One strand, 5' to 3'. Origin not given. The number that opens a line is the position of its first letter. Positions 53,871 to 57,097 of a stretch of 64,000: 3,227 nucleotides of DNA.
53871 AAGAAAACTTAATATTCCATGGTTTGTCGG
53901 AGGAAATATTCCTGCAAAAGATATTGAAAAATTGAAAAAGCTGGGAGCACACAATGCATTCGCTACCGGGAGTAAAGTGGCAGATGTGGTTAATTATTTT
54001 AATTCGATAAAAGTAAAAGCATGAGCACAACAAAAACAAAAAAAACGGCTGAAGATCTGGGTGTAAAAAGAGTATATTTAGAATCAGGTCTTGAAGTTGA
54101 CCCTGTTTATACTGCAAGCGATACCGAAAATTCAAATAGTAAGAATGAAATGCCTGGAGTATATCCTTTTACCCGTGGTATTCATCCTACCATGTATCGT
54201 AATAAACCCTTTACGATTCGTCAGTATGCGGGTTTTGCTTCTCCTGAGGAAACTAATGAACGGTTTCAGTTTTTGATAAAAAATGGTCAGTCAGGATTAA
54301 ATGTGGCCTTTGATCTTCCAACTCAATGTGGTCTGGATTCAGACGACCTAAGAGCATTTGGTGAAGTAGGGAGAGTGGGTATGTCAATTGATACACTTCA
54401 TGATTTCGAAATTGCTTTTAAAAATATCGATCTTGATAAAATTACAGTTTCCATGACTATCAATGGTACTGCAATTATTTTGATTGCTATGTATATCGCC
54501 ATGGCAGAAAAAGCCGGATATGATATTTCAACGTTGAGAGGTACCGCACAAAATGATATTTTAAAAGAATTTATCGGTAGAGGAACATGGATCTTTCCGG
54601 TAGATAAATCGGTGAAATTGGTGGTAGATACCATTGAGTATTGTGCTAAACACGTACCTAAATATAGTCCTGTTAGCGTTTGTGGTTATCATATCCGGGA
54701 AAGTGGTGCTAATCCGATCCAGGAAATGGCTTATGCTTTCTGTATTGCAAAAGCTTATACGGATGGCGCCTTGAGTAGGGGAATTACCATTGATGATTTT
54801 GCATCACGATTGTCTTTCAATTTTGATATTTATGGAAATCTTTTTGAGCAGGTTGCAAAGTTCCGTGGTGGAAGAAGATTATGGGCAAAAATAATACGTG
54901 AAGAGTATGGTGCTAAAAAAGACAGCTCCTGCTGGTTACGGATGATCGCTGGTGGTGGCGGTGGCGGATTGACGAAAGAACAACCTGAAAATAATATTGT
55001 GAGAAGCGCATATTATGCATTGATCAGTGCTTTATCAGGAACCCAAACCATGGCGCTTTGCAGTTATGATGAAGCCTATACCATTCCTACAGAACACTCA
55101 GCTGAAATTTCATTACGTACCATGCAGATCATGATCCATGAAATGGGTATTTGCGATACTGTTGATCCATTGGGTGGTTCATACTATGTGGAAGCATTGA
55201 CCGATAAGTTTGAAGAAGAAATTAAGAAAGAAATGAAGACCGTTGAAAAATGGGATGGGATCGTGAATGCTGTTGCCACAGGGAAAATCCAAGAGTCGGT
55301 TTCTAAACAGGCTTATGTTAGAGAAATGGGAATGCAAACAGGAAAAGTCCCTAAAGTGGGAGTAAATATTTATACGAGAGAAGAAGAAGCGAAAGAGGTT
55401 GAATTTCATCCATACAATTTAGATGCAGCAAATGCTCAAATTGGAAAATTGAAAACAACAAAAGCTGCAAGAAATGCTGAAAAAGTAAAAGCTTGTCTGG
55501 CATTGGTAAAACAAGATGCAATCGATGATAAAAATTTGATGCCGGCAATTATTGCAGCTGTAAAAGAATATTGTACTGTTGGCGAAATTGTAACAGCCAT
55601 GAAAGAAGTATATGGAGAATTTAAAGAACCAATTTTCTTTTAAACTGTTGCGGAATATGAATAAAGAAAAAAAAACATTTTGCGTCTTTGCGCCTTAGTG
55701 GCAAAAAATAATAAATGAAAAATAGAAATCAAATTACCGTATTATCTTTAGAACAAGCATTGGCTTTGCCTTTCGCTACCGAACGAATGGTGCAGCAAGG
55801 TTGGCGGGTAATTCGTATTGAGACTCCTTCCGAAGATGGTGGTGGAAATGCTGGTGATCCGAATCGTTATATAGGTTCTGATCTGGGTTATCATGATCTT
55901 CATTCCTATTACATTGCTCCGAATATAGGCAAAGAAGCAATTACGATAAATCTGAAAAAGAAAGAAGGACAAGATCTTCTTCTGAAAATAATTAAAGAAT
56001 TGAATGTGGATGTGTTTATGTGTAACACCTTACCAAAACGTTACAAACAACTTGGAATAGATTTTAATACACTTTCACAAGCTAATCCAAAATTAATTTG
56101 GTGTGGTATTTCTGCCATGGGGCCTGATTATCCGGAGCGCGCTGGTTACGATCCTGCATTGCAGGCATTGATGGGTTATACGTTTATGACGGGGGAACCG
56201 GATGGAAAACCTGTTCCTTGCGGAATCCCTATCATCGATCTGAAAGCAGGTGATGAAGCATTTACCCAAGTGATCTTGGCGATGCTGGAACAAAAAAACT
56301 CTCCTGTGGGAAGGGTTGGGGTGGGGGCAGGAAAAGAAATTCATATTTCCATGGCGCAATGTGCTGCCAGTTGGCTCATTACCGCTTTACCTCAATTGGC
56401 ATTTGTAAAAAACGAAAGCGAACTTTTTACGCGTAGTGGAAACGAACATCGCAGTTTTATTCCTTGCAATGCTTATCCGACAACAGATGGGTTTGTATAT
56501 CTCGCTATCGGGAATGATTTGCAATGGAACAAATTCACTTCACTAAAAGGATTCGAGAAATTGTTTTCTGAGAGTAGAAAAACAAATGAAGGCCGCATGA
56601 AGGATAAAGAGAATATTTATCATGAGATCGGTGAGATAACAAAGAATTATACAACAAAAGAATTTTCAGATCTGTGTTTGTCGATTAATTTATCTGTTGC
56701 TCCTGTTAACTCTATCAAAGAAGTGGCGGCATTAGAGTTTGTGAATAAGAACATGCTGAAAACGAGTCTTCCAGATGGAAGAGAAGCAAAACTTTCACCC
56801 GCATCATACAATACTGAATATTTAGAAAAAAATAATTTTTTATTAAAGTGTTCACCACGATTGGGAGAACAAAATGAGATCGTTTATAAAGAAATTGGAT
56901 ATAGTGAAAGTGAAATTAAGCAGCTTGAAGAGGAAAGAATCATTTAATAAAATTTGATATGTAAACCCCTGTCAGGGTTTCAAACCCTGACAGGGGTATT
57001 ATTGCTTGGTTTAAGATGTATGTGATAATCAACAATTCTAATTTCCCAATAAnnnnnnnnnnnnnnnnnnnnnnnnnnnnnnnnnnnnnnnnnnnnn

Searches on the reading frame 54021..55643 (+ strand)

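Call 18: search_protein_families(library=phrogs, proteins=[window:54021-55643:+], max_evalue=0.00001)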
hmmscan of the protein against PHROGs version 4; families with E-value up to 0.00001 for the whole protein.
window:54021-55643:+ (540 aa): 0 families

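Call 20: search_protein_families(library=pfam, proteins=[window:54021-55643:+], max_evalue=0.0001)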
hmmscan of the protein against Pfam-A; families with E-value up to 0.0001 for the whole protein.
window:54021-55643:+ (540 aa): 1 family
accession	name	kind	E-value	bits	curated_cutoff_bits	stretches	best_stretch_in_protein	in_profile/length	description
PF01642.28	MM_CoA_mutase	-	3.2e-184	613.7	22.1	1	21-532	3-512/512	Methylmalonyl-CoA mutase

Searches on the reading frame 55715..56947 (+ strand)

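Call 20: search_protein_families(library=pfam, proteins=[window:55715-56947:+], max_evalue=0.0001)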
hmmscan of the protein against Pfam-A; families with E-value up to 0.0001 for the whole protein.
window:55715-56947:+ (410 aa): 1 family
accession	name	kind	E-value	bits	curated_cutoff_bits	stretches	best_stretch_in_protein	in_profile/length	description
PF02515.22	CoA_transf_3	-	8e-59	200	23.3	1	6-386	3-365/366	CoA-transferase family III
